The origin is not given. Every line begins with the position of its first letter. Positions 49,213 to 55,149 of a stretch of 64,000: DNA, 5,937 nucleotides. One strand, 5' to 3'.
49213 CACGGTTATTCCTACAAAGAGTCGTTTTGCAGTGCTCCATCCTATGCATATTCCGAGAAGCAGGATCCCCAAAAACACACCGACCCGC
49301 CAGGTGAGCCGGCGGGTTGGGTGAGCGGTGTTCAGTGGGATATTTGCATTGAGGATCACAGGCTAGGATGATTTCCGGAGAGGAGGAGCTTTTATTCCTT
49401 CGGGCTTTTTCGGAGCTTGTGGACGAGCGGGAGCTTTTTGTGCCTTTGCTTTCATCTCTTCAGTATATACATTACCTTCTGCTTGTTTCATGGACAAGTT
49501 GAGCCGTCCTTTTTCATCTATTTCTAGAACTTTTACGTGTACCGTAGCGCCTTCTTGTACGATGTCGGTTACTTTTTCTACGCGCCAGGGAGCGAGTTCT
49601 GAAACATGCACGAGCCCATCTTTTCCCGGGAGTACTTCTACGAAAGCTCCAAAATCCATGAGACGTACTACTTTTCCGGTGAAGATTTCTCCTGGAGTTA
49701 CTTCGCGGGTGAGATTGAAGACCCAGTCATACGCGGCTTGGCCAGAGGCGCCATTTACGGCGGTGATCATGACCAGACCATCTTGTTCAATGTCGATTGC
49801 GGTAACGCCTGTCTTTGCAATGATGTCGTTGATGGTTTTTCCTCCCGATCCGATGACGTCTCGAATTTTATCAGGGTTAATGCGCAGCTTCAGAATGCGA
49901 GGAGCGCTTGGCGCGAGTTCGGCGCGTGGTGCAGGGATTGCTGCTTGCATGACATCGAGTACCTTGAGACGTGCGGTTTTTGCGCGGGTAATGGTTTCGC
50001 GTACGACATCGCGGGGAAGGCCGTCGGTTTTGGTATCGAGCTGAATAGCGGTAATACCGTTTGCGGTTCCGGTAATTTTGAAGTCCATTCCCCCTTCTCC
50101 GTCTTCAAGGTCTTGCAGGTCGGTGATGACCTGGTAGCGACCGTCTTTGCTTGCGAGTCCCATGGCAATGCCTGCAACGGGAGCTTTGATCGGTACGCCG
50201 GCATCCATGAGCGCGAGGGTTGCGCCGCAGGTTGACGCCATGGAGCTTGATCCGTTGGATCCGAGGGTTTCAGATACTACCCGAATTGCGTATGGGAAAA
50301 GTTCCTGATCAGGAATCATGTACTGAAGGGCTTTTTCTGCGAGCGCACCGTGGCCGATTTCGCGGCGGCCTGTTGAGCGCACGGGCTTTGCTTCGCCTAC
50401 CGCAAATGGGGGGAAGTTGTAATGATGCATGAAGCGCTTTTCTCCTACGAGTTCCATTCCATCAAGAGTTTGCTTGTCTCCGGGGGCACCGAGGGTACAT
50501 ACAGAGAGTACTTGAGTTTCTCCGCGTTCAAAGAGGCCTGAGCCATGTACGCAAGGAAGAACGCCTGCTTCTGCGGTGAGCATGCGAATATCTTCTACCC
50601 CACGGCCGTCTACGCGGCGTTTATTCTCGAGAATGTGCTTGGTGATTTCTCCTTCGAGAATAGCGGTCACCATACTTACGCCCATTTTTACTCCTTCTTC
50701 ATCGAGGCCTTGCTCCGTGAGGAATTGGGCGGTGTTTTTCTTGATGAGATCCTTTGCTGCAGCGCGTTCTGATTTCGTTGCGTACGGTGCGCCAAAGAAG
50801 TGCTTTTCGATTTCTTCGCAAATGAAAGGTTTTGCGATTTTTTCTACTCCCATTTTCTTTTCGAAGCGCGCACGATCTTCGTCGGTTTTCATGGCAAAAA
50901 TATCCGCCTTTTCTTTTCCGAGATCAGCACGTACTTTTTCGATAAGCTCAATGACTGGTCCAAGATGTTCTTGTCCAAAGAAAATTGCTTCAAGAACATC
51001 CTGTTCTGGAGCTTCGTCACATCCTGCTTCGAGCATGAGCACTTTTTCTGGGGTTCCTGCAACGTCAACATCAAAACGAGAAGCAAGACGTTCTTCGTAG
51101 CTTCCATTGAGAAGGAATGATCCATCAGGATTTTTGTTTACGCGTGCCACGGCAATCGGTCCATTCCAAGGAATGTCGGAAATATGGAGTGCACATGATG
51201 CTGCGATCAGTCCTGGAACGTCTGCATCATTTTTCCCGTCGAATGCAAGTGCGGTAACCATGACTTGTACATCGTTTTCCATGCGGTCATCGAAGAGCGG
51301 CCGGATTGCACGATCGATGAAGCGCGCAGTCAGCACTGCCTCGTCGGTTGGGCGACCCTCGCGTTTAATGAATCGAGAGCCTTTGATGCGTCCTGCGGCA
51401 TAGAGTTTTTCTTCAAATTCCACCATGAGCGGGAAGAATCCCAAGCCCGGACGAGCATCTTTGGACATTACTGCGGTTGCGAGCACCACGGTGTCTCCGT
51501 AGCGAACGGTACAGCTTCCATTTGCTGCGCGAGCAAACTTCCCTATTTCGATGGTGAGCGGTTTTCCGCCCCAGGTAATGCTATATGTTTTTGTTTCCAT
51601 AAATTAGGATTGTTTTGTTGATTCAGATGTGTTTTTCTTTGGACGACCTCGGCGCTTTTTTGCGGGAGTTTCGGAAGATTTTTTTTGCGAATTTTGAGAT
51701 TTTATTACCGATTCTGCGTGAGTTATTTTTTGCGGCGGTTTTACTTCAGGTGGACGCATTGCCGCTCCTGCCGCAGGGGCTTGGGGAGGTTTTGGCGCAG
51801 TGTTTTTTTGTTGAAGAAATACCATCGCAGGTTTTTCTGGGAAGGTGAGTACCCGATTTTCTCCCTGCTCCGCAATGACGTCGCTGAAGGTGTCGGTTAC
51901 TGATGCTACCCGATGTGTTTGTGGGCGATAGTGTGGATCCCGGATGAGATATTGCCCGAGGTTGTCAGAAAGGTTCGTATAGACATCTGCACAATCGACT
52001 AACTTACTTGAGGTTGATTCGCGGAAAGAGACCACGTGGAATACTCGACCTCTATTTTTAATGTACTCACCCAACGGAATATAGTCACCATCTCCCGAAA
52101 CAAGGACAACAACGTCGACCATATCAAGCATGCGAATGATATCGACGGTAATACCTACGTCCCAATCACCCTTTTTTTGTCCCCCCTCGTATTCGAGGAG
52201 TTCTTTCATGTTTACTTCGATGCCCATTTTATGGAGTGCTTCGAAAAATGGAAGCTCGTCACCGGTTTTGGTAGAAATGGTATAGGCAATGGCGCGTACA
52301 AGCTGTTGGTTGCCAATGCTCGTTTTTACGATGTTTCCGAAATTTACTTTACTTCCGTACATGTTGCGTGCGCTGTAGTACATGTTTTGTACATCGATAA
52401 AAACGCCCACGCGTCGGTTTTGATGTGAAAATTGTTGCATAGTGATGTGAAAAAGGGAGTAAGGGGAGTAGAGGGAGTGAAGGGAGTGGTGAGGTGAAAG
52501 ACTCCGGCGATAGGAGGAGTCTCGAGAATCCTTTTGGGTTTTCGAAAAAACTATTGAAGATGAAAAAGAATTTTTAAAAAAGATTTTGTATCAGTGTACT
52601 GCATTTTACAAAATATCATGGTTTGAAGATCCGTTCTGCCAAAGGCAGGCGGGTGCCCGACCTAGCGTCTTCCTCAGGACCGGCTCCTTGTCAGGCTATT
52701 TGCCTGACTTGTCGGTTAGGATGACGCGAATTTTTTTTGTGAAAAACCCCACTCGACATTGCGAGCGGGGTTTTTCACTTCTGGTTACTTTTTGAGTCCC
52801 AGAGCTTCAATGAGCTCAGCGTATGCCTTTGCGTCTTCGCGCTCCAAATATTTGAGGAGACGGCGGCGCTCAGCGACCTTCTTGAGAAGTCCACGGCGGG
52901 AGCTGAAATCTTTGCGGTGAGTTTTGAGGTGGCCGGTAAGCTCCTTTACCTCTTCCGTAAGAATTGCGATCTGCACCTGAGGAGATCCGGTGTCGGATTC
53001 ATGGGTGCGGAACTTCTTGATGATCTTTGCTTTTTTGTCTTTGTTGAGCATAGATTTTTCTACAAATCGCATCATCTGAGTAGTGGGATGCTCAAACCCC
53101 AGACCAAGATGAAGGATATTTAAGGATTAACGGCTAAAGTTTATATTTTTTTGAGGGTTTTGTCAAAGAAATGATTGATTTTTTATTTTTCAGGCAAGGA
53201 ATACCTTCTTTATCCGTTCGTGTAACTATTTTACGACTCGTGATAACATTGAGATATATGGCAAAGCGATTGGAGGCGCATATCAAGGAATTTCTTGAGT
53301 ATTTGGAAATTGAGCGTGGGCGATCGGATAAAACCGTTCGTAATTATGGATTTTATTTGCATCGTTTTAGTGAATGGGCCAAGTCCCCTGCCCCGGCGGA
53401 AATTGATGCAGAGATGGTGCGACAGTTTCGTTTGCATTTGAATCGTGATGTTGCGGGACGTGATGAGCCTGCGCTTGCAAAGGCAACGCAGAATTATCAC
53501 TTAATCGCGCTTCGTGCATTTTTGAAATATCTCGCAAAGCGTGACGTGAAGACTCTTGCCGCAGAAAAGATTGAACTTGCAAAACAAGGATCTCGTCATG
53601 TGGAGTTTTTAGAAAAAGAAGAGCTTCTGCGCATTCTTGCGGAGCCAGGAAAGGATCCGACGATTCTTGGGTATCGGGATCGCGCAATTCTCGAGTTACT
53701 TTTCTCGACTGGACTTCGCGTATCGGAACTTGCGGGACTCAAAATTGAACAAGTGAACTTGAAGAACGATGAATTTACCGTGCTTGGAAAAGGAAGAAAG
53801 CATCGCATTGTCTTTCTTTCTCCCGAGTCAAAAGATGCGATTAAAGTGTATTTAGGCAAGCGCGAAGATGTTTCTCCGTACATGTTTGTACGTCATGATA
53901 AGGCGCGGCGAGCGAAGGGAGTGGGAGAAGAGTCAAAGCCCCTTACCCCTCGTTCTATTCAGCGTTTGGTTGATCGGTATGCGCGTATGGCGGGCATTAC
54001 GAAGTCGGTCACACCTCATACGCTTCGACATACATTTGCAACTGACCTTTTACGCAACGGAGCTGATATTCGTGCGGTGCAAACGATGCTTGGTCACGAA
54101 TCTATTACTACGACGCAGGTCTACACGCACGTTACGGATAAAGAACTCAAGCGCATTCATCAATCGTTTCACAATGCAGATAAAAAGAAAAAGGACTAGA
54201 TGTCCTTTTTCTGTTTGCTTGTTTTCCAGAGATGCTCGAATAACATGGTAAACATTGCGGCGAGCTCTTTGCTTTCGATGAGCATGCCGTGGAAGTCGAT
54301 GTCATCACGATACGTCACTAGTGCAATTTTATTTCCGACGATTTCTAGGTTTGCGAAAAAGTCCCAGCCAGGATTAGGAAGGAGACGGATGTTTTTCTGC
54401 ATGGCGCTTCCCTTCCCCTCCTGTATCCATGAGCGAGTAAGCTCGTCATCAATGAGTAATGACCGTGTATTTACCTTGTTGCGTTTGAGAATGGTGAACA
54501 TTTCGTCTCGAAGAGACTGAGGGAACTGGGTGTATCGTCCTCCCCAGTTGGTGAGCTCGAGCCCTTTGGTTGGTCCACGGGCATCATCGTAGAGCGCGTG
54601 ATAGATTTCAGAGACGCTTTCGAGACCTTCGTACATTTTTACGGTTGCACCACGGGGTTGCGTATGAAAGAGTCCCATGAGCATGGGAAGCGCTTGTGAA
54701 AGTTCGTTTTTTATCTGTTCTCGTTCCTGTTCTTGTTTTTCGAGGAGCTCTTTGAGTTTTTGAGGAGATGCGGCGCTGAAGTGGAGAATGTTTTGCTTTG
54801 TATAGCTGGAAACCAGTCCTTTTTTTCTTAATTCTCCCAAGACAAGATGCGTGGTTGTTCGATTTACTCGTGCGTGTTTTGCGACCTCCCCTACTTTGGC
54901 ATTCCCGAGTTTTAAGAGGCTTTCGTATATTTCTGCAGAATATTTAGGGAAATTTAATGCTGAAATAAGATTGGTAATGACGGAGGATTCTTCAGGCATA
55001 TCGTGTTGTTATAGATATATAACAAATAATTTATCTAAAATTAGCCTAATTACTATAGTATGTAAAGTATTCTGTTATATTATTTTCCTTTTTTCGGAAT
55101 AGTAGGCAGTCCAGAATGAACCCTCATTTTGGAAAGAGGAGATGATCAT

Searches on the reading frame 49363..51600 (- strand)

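Call 60: search_protein_families(library=pfam, proteins=[window:49363-51600:-], max_evalue=0.0001)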
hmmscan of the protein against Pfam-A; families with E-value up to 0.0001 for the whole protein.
window:49363-51600:- (745 aa): 4 families
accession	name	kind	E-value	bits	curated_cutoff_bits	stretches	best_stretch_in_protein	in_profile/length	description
PF01138.27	RNase_PH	-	8.7e-51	172.2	25.5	2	13-144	3-130/130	3' exoribonuclease family, domain 1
PF00575.29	S1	-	6.4e-18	65.3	22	1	634-705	2-74/74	S1 RNA binding domain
PF03725.20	RNase_PH_C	-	6e-10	39.4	20.8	0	149-211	6-66/67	3' exoribonuclease family, domain 2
PF00013.35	KH_1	-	3.4e-07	30.4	21.5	1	571-614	3-52/66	KH domain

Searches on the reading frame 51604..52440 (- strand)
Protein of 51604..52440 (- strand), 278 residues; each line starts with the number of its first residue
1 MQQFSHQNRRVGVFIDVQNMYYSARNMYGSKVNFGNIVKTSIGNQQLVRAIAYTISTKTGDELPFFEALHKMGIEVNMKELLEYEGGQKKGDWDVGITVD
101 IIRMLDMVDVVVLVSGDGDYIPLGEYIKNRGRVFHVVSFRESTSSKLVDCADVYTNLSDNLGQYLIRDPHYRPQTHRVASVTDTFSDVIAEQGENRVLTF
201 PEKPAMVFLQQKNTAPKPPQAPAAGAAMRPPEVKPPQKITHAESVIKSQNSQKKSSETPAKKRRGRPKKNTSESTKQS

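Call 60: search_protein_families(library=pfam, proteins=[window:51604-52440:-], max_evalue=0.0001)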
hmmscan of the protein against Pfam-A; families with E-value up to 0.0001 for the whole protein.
window:51604-52440:- (278 aa): 1 family
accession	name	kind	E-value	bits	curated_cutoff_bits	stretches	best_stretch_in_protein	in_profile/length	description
PF01936.24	NYN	-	1.7e-29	103.6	24.2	1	10-156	1-143/145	NYN domain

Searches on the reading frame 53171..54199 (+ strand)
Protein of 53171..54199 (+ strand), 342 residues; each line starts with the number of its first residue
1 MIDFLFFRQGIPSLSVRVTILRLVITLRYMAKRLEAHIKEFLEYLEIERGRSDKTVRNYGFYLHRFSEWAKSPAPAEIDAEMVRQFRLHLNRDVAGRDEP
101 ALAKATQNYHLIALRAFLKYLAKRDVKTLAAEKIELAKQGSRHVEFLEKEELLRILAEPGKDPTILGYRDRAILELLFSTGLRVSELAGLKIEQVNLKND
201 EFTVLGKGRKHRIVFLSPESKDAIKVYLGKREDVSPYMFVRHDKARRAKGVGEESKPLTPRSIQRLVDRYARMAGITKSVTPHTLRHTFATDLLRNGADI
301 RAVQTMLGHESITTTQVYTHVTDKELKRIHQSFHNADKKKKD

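Call 60: search_protein_families(library=pfam, proteins=[window:53171-54199:+], max_evalue=0.0001)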
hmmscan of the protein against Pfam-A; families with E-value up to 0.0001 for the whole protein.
window:53171-54199:+ (342 aa): 4 families
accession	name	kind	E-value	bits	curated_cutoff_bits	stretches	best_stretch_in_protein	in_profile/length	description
PF00589.27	Phage_integrase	-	4.6e-46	157.2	27.1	1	146-324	2-171/172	Phage integrase family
PF02899.23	Phage_int_SAM_1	-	9.3e-14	51.9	22.3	1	38-124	1-82/83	Phage integrase, N-terminal SAM-like domain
PF13495.12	Phage_int_SAM_4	-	4.3e-10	40.3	27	1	39-127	3-84/85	Phage integrase, N-terminal SAM-like domain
PF13102.12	Phage_int_SAM_5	-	5.9e-05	23.8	22.3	0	39-125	7-86/98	Phage integrase SAM-like domain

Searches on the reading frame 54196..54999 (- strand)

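Call 61: search_protein_families(library=pfam, proteins=[window:54196-54999:-], max_evalue=0.0001)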
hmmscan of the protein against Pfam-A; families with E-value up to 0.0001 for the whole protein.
window:54196-54999:- (267 aa): 1 family
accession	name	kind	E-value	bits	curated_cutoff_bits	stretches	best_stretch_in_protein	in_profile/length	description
PF01978.25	TrmB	-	9.9e-10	38.6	25.6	1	14-67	3-56/68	Sugar-specific transcriptional regulator TrmB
